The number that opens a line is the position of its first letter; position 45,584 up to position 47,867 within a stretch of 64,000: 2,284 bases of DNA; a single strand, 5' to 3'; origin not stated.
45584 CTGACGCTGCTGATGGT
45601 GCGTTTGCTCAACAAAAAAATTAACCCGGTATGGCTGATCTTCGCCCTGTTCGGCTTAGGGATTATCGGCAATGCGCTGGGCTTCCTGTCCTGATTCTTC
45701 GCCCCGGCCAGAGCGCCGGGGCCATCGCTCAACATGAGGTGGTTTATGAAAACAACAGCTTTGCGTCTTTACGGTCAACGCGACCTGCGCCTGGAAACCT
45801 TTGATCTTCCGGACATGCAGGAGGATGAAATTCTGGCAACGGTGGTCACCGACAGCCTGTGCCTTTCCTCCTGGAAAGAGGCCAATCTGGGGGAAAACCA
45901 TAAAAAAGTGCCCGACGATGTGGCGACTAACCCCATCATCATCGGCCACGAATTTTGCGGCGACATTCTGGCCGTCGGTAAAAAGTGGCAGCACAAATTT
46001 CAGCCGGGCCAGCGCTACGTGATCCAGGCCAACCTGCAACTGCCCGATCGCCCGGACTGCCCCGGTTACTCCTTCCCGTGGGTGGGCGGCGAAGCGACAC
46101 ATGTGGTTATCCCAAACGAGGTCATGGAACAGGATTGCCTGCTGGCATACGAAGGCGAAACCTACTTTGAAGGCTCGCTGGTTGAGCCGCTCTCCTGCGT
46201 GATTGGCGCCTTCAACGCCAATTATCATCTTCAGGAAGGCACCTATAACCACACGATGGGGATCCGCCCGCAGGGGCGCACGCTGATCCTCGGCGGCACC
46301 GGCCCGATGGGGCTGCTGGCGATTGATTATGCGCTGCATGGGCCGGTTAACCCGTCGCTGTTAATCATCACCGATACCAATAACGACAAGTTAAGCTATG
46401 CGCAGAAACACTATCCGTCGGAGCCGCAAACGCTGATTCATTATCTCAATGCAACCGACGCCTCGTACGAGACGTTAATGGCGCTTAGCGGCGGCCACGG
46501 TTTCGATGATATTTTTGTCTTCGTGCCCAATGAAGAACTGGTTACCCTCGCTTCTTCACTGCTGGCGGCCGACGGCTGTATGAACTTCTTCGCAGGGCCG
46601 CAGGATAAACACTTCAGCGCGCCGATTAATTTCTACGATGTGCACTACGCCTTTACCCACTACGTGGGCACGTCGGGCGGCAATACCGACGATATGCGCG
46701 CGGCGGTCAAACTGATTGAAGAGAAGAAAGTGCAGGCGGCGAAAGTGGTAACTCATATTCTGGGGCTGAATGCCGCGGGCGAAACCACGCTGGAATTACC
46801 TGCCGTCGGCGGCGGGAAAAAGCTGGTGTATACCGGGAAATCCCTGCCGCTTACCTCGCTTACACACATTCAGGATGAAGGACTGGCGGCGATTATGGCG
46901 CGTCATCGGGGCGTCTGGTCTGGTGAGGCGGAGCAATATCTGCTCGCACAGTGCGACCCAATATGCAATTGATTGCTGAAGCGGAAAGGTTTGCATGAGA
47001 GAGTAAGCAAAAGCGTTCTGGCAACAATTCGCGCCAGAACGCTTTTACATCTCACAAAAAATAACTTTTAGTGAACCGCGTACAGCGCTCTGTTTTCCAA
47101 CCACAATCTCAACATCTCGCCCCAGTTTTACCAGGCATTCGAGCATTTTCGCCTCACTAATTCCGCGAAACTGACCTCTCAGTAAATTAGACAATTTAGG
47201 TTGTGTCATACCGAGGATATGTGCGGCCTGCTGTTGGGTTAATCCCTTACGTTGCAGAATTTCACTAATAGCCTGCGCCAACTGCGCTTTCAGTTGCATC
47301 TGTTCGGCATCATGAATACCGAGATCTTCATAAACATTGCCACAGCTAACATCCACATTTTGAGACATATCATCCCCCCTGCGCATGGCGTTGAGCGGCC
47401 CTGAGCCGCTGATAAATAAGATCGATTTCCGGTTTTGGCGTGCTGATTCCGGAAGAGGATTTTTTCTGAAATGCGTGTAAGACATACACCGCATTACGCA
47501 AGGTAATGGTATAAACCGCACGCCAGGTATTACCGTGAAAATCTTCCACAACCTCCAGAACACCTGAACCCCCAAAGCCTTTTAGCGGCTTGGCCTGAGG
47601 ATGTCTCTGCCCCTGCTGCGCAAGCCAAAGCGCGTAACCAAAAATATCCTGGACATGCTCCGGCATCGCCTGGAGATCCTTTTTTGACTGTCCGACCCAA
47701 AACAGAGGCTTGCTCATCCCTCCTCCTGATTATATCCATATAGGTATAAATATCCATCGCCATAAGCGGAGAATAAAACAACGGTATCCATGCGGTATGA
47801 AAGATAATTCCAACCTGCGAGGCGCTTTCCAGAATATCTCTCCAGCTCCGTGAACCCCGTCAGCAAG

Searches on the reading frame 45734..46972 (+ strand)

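Call 77: search_protein_families(library=pfam, proteins=[window:45734-46972:+], max_evalue=0.001)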
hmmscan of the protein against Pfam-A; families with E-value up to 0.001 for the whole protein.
window:45734-46972:+ (412 aa): 2 families
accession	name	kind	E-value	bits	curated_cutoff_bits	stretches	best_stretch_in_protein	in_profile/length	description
PF00107.32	ADH_zinc_N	-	1.5e-08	35.1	31.8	1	191-329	1-128/129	Zinc-binding dehydrogenase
PF08240.17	ADH_N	-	5.6e-07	30.2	23.5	1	30-128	2-96/104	Alcohol dehydrogenase GroES-like domain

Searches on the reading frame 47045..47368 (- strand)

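Call 77: search_protein_families(library=pfam, proteins=[window:47045-47368:-], max_evalue=0.001)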
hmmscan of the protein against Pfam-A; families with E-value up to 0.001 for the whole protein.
window:47045-47368:- (107 aa): 4 families
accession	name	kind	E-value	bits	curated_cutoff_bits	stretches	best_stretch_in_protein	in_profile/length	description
PF13744.12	HTH_37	-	1.2e-28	99.2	27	1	12-90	1-79/80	Helix-turn-helix domain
PF01381.28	HTH_3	-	1.9e-05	25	23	1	35-86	2-52/55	Helix-turn-helix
PF17762.8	HTH_ParB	-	0.00014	22.4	22.6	1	30-64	8-42/102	ParB HTH domain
PF13560.12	HTH_31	-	0.0003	21.5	27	1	39-66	11-38/64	Helix-turn-helix domain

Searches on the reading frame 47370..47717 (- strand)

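Call 77: search_protein_families(library=pfam, proteins=[window:47370-47717:-], max_evalue=0.001)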
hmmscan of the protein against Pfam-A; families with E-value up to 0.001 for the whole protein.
window:47370-47717:- (115 aa): 1 family
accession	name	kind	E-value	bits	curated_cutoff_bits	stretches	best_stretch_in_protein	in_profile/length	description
PF05973.20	Gp49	-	2.2e-21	76.1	23.9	1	13-105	1-89/90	Phage derived protein Gp49-like (DUF891)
